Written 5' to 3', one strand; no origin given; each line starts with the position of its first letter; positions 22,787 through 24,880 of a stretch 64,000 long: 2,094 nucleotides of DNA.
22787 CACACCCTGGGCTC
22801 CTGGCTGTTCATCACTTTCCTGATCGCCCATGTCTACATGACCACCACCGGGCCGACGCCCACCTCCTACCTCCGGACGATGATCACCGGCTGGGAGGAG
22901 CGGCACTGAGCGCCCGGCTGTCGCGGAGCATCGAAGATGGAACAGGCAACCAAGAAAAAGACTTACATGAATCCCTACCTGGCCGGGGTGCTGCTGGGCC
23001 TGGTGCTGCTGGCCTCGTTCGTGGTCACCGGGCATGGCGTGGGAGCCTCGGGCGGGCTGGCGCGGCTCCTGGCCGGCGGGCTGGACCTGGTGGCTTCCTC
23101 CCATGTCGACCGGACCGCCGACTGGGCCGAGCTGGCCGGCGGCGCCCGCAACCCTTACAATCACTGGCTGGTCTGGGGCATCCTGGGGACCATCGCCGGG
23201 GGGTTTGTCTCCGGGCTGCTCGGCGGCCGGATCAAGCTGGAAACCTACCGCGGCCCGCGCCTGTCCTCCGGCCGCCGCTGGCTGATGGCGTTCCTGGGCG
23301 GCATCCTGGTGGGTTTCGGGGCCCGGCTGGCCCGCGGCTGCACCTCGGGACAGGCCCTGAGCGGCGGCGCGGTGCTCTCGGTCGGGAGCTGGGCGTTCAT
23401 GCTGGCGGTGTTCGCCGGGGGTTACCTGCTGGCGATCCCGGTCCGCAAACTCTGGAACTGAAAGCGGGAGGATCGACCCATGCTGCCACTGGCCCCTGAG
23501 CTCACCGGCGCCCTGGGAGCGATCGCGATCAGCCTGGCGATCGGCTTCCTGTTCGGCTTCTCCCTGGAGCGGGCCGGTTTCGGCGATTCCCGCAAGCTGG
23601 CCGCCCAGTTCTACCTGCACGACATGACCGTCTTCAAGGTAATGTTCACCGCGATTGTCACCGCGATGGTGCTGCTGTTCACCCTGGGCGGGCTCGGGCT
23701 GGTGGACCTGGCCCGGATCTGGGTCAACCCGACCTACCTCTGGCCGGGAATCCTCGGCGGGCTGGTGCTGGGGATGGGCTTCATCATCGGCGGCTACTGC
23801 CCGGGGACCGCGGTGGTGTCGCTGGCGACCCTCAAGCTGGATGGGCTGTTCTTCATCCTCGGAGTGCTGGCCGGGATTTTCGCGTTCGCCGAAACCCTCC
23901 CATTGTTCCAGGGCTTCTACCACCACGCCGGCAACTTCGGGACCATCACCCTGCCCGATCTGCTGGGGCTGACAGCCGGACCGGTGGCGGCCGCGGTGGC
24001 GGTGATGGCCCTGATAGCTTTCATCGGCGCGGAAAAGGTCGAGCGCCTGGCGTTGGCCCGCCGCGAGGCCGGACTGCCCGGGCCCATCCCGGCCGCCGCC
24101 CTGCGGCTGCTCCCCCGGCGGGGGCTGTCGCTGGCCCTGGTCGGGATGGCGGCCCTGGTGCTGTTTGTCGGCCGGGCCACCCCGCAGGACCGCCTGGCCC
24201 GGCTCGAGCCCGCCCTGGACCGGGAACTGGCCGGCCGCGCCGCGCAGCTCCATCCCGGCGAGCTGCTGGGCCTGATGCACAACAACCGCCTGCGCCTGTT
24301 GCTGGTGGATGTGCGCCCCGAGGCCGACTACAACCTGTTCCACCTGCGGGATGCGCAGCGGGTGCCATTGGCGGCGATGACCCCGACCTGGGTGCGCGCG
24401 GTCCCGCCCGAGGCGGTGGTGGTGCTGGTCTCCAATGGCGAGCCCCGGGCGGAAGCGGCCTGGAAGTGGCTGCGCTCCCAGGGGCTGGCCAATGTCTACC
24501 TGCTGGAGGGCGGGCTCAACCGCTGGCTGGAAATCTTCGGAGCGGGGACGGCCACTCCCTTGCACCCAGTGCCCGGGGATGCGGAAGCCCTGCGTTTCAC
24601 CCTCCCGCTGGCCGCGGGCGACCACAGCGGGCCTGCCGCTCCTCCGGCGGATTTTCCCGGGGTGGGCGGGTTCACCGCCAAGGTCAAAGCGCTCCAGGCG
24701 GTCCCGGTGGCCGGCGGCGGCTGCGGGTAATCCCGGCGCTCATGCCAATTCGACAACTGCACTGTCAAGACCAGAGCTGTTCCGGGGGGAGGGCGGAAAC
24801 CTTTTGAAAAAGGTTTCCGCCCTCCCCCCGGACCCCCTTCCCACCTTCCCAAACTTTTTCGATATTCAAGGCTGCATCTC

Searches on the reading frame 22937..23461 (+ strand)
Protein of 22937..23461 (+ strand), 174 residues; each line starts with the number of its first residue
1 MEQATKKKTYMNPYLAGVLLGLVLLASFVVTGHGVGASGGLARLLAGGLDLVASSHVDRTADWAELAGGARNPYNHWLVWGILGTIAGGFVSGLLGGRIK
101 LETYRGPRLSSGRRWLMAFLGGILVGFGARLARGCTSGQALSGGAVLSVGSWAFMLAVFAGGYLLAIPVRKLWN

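Call 67: search_protein_families(library=pfam, proteins=[window:22937-23461:+], max_evalue=0.00001)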
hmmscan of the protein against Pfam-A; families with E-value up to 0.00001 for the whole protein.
window:22937-23461:+ (174 aa): 1 family
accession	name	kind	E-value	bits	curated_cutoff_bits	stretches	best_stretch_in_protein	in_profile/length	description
PF04143.19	Sulf_transp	-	5.7e-21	75.8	27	1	8-163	174-309/310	Sulphur transport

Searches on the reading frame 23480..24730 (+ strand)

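Call 67: search_protein_families(library=pfam, proteins=[window:23480-24730:+], max_evalue=0.00001)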
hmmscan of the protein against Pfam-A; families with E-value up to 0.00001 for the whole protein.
window:23480-24730:+ (416 aa): 2 families
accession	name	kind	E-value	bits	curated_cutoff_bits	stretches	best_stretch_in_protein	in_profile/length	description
PF00581.25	Rhodanese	-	1e-12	48.8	22.2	1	259-350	2-100/102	Rhodanese-like domain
PF04143.19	Sulf_transp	-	9.8e-11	42.2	27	1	41-194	11-161/310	Sulphur transport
